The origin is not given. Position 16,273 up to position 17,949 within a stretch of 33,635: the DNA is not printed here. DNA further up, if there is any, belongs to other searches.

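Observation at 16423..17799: Single low-G+C DUF262 (GmrSD-N-like) gene inserted precisely into the rseP-ispG junction of an essential operon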

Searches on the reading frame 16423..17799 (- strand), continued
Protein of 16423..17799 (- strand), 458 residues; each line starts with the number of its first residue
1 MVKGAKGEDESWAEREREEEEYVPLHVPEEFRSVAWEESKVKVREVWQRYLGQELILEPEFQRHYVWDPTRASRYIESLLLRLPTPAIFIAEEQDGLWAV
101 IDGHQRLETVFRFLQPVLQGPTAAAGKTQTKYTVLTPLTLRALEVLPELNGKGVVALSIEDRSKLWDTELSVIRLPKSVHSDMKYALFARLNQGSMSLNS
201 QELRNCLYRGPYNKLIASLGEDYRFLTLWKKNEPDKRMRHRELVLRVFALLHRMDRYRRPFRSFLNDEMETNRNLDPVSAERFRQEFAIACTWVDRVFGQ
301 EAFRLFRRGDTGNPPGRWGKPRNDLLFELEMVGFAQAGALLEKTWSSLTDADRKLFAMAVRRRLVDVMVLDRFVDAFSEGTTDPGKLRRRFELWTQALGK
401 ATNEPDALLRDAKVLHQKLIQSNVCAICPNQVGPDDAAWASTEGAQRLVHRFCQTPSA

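Call 25: find_related_loci(query=A1, collection=metagenome_contigs, flank=6000)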
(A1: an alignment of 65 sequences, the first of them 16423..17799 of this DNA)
Query A1 (458 aa) in metagenome_contigs; peptide patterns used: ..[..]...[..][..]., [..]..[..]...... (x = any residue, [..] = any of these).
600 stretches matched a pattern (row limit reached: there are more); 543 encode a relative of the query (tblastn E <= 1e-3); the best 80 are kept; 80 distinct loci.
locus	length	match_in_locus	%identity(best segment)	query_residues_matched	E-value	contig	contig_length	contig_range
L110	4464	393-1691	56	22-454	1e-169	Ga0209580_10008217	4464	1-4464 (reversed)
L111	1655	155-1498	52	5-454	6e-180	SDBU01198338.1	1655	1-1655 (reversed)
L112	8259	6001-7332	53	7-454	1e-163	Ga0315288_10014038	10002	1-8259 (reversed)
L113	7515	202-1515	50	17-455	2e-141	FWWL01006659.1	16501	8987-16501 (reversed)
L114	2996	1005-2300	46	23-454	3e-140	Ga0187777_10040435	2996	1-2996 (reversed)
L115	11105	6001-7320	48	19-457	4e-133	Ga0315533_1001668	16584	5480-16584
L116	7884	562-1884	50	16-453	2e-132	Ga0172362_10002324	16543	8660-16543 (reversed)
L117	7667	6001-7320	47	19-457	5e-130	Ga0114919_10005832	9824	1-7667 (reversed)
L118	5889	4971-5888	61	3-309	6e-126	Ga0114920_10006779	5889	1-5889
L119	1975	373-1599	47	8-415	3e-129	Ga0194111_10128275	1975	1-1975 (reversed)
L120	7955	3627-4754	53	23-398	9e-121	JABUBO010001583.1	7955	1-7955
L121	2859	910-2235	43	13-453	3e-115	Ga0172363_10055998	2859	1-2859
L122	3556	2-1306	42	20-453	2e-111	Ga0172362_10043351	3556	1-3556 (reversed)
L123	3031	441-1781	40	27-453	9e-111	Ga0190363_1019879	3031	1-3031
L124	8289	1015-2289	43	24-457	3e-103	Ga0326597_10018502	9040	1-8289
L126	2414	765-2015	40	24-454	3e-86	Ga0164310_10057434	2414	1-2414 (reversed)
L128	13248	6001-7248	36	24-454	5e-75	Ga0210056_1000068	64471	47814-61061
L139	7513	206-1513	35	6-454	6e-71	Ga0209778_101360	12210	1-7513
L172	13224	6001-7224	35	32-454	3e-66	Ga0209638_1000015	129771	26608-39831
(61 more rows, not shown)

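Call 31: predict_structure(alignment_id=A1)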
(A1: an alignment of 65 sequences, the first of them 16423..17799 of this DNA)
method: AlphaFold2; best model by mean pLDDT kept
length: 458 residues; sequences in the alignment: 65
mean_pLDDT: 89.3   pTM: 0.79
mean pLDDT of the five models: 89.3, 88.7, 88.3, 88.2, 87.4
residues with pLDDT >= 90: 328; 70-90: 85; 50-70: 30; < 50: 15
segments of 3 or more residues with pLDDT < 50: 1-12
pLDDT, mean of each block of 10 residues (from residue 1): 42 50 65 87 95 85 74 96 95 93 92 90 79 82 96 95 95 93 83 70 80 95 97 89 97 93 90 96 98 98 97 95 94 98 97 98 98 90 92 97 97 97 96 97 93 79
secondary structure, 60 per line:
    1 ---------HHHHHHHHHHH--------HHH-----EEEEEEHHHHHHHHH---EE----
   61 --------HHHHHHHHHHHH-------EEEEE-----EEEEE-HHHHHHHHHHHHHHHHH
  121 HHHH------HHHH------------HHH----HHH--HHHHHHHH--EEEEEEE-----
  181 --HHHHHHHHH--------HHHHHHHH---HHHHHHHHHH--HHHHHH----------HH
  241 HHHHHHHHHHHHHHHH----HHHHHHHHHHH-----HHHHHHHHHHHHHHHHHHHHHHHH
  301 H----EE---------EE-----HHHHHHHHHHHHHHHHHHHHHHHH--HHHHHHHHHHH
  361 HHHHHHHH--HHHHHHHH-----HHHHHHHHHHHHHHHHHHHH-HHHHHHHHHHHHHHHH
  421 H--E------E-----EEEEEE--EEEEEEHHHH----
elements in order: H10-20 E37-42 H43-51 H69-80 E88-92 E98-102 H104-124 H131-134 H159-166 E169-175 H183-191 H200-207 H211-220 H223-228 H239-256 H261-271 H277-301 H324-347 H350-368 H371-378 H384-403 H405-421 E437-442 E445-450 H451-454

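Call 36: fold_search(model_id=the predicted structure, library=pdb)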
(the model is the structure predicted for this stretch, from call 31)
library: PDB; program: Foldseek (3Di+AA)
matches with E <= 10: 159; with E <= 0.001: 0
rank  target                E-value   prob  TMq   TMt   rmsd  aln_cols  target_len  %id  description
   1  5k5d_C                2.8e-02  0.91  0.22  0.34  13.1       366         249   14  Structure of the C2221 form of Pnob8-like ParB-N domain (released 2016-06-15)
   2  5k5a                  5.3e-02  0.77  0.20  0.30  14.6       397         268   10  Structure of the pNOB8-like ParB N-domain (released 2016-06-15)
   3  5k5d_A                5.6e-02  0.75  0.20  0.33  18.4       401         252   11  Structure of the C2221 form of Pnob8-like ParB-N domain (released 2016-06-15)
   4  6jiv_A                6.1e-02  0.60  0.23  0.20  21.1       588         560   11  SspE crystal structure (released 2020-03-25)
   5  5k5d_B                7.0e-02  0.84  0.23  0.35  12.8       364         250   12  Structure of the C2221 form of Pnob8-like ParB-N domain (released 2016-06-15)
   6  6ryk_B                2.0e-01  0.99  0.19  0.56   5.9       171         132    8  Crystal structure of the ParB-like protein PadC (released 2020-01-22)
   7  7bm8_A                2.3e-01  0.66  0.17  0.39  14.6       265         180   12  Crystal structure of the C-terminally truncated chromosome-partitioning protein ParB from Caulobacter crescentus compl (released 2021-04-28)
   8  6ryk_A                3.7e-01  0.98  0.19  0.56   6.0       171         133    7  Crystal structure of the ParB-like protein PadC (released 2020-01-22)
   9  7ol9_B                3.7e-01  0.60  0.18  0.38  14.1       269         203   10  Crystal structure of C-terminally truncated Bacillus subtilis nucleoid occlusion protein (Noc) complexed to the Noc-bi (released 2022-03-09)
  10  7nfu_B                4.1e-01  0.60  0.18  0.34  10.8       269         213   11  Crystal structure of C-terminally truncated Geobacillus thermoleovorans nucleoid occlusion protein Noc (released 2021-02-17)
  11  7nfu_A                4.3e-01  0.35  0.17  0.30  13.1       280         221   12  Crystal structure of C-terminally truncated Geobacillus thermoleovorans nucleoid occlusion protein Noc (released 2021-02-17)
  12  9m1w_A                6.5e-01  0.08  0.12  0.12  16.6       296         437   11  Crystal structure of N-prenyltransferase DsKabA (released 2026-03-04)
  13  6jiv_C                9.8e-01  0.15  0.23  0.19  21.6       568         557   10  SspE crystal structure (released 2020-03-25)
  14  3j0l_T                9.8e-01  0.08  0.10  0.19  16.9       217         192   14  Core of mammalian 80S pre-ribosome in complex with tRNAs fitted to a 9.8A cryo-EM map: classic PRE state 1 (released 2011-11-16)
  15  2hwj_D                1.1e+00  0.14  0.13  0.27  16.2       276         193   10  Crystal structure of protein Atu1540 from Agrobacterium tumefaciens (released 2006-08-29)
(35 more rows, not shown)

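Call 37: search_protein_families(library=pfam, proteins=[L139:206-1921:+, L128:6001-7278:+, L088:5425-7089:+, L126:765-2045:+, L172:6001-7263:+], max_evalue=0.05)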
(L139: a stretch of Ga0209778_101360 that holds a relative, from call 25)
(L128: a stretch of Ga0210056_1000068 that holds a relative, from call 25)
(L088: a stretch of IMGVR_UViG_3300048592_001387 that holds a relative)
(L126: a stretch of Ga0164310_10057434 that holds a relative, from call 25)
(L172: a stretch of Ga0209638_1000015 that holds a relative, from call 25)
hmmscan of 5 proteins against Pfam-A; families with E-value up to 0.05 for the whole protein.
L139:206-1921:+ (571 aa): 5 families
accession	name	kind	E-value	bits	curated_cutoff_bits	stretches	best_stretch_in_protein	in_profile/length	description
PF03235.19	GmrSD_N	-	5.9e-30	105.3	33.2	1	41-185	2-198/199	GmrSD restriction endonuclease, N-terminal domain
PF14338.12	Mrr_N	-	2e-13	50.7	29.5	1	467-551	4-86/87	Mrr N-terminal domain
PF01844.29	HNH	-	3.6e-07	30.6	21.4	1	396-438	1-43/47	HNH endonuclease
PF14279.12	HNH_5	-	0.0048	17.2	27.5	1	396-437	1-41/56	HNH endonuclease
PF14947.12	HTH_45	-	0.024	15.1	25.5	0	522-557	38-73/77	Winged helix-turn-helix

L128:6001-7278:+ (425 aa): 2 families
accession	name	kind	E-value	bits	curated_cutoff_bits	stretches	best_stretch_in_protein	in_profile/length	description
PF03235.19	GmrSD_N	-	6.5e-27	95.4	33.2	1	26-165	7-198/199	GmrSD restriction endonuclease, N-terminal domain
PF01844.29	HNH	-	1.3e-07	32.1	21.4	1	376-420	1-45/47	HNH endonuclease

L088:5425-7089:+ (554 aa): 2 families
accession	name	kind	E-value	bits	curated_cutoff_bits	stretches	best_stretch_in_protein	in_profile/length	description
PF03235.19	GmrSD_N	-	7.3e-30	105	33.2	1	20-168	9-198/199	GmrSD restriction endonuclease, N-terminal domain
PF01844.29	HNH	-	1e-05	26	21.4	1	379-423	1-45/47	HNH endonuclease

L126:765-2045:+ (426 aa): 3 families
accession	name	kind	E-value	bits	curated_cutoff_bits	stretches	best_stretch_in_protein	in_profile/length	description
PF03235.19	GmrSD_N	-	3.1e-32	112.8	33.2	1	21-165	2-198/199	GmrSD restriction endonuclease, N-terminal domain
PF01844.29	HNH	-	1.7e-08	34.9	21.4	1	377-421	1-45/47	HNH endonuclease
PF14279.12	HNH_5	-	0.0039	17.5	27.5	1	377-422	1-45/56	HNH endonuclease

L172:6001-7263:+ (420 aa): 2 families
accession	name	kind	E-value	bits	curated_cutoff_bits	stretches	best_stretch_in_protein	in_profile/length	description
PF03235.19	GmrSD_N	-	2e-28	100.3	33.2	1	13-157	2-198/199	GmrSD restriction endonuclease, N-terminal domain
PF01844.29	HNH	-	2.4e-05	24.8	21.4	1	368-408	1-41/47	HNH endonuclease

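Call 40: search_protein_families(library=padloc, proteins=[L139:206-1921:+, L128:6001-7278:+, L126:765-2045:+, L002:8001-9359:+], max_evalue=0.001)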
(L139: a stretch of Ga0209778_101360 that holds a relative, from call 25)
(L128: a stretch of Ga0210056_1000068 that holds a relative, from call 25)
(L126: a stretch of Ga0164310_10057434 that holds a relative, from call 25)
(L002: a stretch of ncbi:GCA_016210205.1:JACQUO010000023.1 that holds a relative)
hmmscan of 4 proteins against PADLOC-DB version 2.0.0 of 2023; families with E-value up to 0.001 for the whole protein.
L139:206-1921:+ (571 aa): 4 families
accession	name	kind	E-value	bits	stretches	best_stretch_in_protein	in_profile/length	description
PDLC03877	NsnA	-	6.2e-101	336.4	1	10-372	23-384/385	-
PDLC04027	PD-T4-2_A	-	4.4e-53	178.6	1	12-275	14-285/363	-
PDLC03418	REase_II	-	1.6e-15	55.1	1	50-190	30-163/372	Type II restriction enzyme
PDLC04151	HEC-05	-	0.00021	18.1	0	90-108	109-127/600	-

L128:6001-7278:+ (425 aa): 3 families
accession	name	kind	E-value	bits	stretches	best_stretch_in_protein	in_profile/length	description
PDLC03877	NsnA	-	5e-89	297.2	1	11-351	44-383/385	-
PDLC04027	PD-T4-2_A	-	9.2e-46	154.5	1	21-342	41-356/363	-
PDLC03418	REase_II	-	1.7e-15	55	1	33-169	33-162/372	Type II restriction enzyme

L126:765-2045:+ (426 aa): 9 families
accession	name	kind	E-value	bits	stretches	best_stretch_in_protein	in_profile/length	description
PDLC03877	NsnA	-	7.5e-100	332.9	1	9-352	42-383/385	-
PDLC04027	PD-T4-2_A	-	1.7e-53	180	1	16-259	36-289/363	-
PDLC03418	REase_II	-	7.9e-19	66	1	33-170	33-163/372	Type II restriction enzyme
PDLC04151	HEC-05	-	7.5e-07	26.2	1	15-62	23-69/600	-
PDLC04150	HEC-05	-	3.5e-05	20.9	0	19-65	9-54/583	-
PDLC04154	HEC-06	-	3.7e-05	20.6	1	36-86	27-84/569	-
PDLC02792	SspE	-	5e-05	19.8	0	18-57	11-48/771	SspE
PDLC04155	HEC-06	-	0.00018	18.1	1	35-121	23-121/562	-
PDLC02687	Orf5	-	0.00043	17.1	0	36-85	21-77/543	Orf5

L002:8001-9359:+ (452 aa): 4 families
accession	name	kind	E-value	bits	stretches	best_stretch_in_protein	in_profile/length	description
PDLC03877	NsnA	-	1.6e-74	249.5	1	15-397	27-382/385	-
PDLC04027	PD-T4-2_A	-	7.3e-42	141.7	2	176-291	167-283/363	-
PDLC03418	REase_II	-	1.8e-05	22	0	47-111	28-91/372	Type II restriction enzyme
PDLC04151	HEC-05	-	0.00015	18.6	0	33-81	21-68/600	-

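Call 48: find_encoding_contigs(protein=P0010, flank=5000, max_places=1)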
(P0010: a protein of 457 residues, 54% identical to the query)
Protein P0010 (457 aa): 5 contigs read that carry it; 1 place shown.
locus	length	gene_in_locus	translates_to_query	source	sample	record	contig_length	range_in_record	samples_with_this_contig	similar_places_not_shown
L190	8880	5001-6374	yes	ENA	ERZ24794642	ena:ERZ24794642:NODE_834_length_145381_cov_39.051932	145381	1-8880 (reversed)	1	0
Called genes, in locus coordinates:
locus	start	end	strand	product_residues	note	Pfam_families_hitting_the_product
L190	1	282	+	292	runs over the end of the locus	PF01063:Aminotran_4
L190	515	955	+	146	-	PF08279:HTH_11 (weak), PF13404:HTH_AsnC-type, PF13412:HTH_24, PF01037:AsnC_trans_reg, PF22482:AsnC_trans_reg_3 (weak)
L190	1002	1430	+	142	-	PF00892:EamA, PF03151:TPT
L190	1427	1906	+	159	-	PF00892:EamA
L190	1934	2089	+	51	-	-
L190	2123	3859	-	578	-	PF00795:CN_hydrolase, PF02540:NAD_synthase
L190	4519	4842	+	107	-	-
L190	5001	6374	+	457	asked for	PF03235:GmrSD_N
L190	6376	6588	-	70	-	-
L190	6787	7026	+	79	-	PF01037:AsnC_trans_reg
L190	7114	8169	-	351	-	-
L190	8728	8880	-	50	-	?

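Call 49: find_encoding_contigs(protein=P0027, flank=5000, max_places=1)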
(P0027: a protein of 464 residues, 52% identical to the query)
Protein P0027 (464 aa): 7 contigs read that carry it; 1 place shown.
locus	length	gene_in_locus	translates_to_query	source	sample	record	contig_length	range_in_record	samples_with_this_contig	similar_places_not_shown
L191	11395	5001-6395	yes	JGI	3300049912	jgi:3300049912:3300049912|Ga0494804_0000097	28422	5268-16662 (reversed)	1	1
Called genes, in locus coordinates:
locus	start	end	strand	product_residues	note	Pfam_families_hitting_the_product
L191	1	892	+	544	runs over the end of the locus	PF00145:DNA_methylase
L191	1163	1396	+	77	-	-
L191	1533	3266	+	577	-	-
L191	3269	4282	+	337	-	-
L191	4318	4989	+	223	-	PF19866:DUF6339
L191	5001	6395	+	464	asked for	PF03235:GmrSD_N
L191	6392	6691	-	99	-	-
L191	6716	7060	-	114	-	-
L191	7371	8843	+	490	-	PF12705:PDDEXK_1 (weak), PF01930:Cas_Cas4, PF13482:RNase_H_2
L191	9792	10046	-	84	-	-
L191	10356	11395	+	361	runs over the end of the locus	-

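Call 50: find_encoding_contigs(protein=P0036, flank=5000, max_places=1)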
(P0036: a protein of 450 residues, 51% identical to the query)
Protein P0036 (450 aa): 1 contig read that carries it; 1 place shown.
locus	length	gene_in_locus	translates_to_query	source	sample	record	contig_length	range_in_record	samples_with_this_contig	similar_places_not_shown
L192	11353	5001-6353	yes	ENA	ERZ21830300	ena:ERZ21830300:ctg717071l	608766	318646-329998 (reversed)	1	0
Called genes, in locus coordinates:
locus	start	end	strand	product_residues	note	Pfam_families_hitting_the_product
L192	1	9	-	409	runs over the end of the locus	PF07676:PD40 (weak), PF26549:Tricorn_N (weak), PF26550:Tricorn_2nd, PF07676:PD40, PF26549:Tricorn_N, PF26549:Tricorn_N, PF26550:Tricorn_2nd, PF07676:PD40, +7 more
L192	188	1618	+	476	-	PF00890:FAD_binding_2 (weak), PF01266:DAO, PF01494:FAD_binding_3 (weak), PF01946:Thi4 (weak), PF03486:HI0933_like (weak), PF12831:FAD_oxidored, PF13450:NAD_binding_8, PF01593:Amino_oxidase, +1 more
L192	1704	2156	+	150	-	PF11376:DUF3179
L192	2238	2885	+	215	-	PF11376:DUF3179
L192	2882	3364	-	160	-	PF27050:Phage_P22_Y8K6 (faint)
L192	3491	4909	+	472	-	PF01425:Amidase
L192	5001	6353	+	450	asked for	PF03235:GmrSD_N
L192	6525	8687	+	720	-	PF00580:UvrD-helicase (faint), PF13245:AAA_19 (faint), PF13361:UvrD_C (faint), PF13538:UvrD_C_2 (weak)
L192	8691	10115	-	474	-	PF06609:TRI12, PF07690:MFS_1, PF05977:MFS_3, PF07690:MFS_1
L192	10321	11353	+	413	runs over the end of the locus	PF00578:AhpC-TSA, PF08534:Redoxin, PF13905:Thioredoxin_8, PF17991:Thioredoxin_10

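Call 51: find_encoding_contigs(protein=P0041, flank=5000, max_places=1)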
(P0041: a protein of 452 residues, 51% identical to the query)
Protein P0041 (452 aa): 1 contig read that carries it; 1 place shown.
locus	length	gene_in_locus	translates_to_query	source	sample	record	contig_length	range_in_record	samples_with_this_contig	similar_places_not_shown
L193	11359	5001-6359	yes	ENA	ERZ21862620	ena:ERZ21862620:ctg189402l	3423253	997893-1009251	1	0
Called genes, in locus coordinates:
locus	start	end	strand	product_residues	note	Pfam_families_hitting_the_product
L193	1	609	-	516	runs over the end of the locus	PF20154:LNT_N, PF00795:CN_hydrolase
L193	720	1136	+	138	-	PF14340:DUF4395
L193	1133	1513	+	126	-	-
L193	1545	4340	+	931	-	PF00111:Fer2, PF13510:Fer2_4, PF12838:Fer4_7, PF13187:Fer4_9 (weak), PF00037:Fer4 (weak), PF04879:Molybdop_Fe4S4, PF00384:Molybdopterin, PF01568:Molydop_binding, +2 more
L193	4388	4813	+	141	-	-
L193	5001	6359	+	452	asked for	PF03235:GmrSD_N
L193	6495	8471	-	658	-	PF01839:FG-GAP (faint), PF13517:FG-GAP_3 (faint)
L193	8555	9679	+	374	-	PF02746:MR_MLE_N, PF26685:DUF8230_C, PF13378:MR_MLE_C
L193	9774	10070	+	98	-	-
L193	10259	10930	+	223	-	-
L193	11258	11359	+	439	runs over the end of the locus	PF00145:DNA_methylase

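Call 52: find_encoding_contigs(protein=P0078, flank=5000, max_places=1)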
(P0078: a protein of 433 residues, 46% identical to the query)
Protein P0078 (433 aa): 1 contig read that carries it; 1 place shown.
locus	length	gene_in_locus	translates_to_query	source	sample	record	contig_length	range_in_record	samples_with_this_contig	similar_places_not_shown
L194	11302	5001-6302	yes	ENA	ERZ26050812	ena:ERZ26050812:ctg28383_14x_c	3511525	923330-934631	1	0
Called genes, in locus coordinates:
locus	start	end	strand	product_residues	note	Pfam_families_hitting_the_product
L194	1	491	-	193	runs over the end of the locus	PF01842:ACT, PF22629:ACT_AHAS_ss, PF13710:ACT_5, PF10369:ALS_ss_C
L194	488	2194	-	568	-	PF02776:TPP_enzyme_N, PF00205:TPP_enzyme_M, PF02775:TPP_enzyme_C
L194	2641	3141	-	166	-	PF03400:DDE_Tnp_IS1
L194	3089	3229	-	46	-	-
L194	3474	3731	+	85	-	-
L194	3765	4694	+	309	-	PF00701:DHDPS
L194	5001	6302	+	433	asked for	PF03235:GmrSD_N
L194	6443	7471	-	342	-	PF08240:ADH_N, PF00107:ADH_zinc_N, PF13602:ADH_zinc_N_2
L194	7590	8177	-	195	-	PF03400:DDE_Tnp_IS1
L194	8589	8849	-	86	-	PF00550:PP-binding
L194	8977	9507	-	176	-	PF01029:NusB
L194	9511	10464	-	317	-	PF00698:Acyl_transf_1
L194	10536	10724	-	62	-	PF01783:Ribosomal_L32p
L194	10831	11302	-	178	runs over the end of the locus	PF02620:YceD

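Call 62: search_protein_representatives(alignment_id=A1)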
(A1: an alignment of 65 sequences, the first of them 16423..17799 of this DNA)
Query: 65 sequences, 452 profile positions. Proteins with E-value up to 0.001 (for the whole library): 14198; up to 1e-10: 6754; up to 1e-30: 2154. The best 150 are listed.
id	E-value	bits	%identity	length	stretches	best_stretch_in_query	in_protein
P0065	4.0e-186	635.5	-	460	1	5-450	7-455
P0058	1.0e-176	604.5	-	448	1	4-448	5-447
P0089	3.7e-164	563.1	-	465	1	12-448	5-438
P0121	3.4e-150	517.0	-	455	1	10-449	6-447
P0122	5.7e-147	506.4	-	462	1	5-447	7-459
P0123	2.1e-141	488.1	-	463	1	8-448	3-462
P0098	1.4e-137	475.4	-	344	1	108-449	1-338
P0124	8.9e-125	433.2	-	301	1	8-281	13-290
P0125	3.2e-105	368.8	-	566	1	6-450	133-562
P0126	1.0e-100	353.9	-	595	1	26-450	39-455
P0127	2.2e-100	352.8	-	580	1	3-450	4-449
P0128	7.3e-98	344.5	-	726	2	131-449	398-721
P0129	1.8e-97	343.2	-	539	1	10-449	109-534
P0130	7.2e-96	338.0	-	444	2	131-449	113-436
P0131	4.7e-95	335.3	-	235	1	5-221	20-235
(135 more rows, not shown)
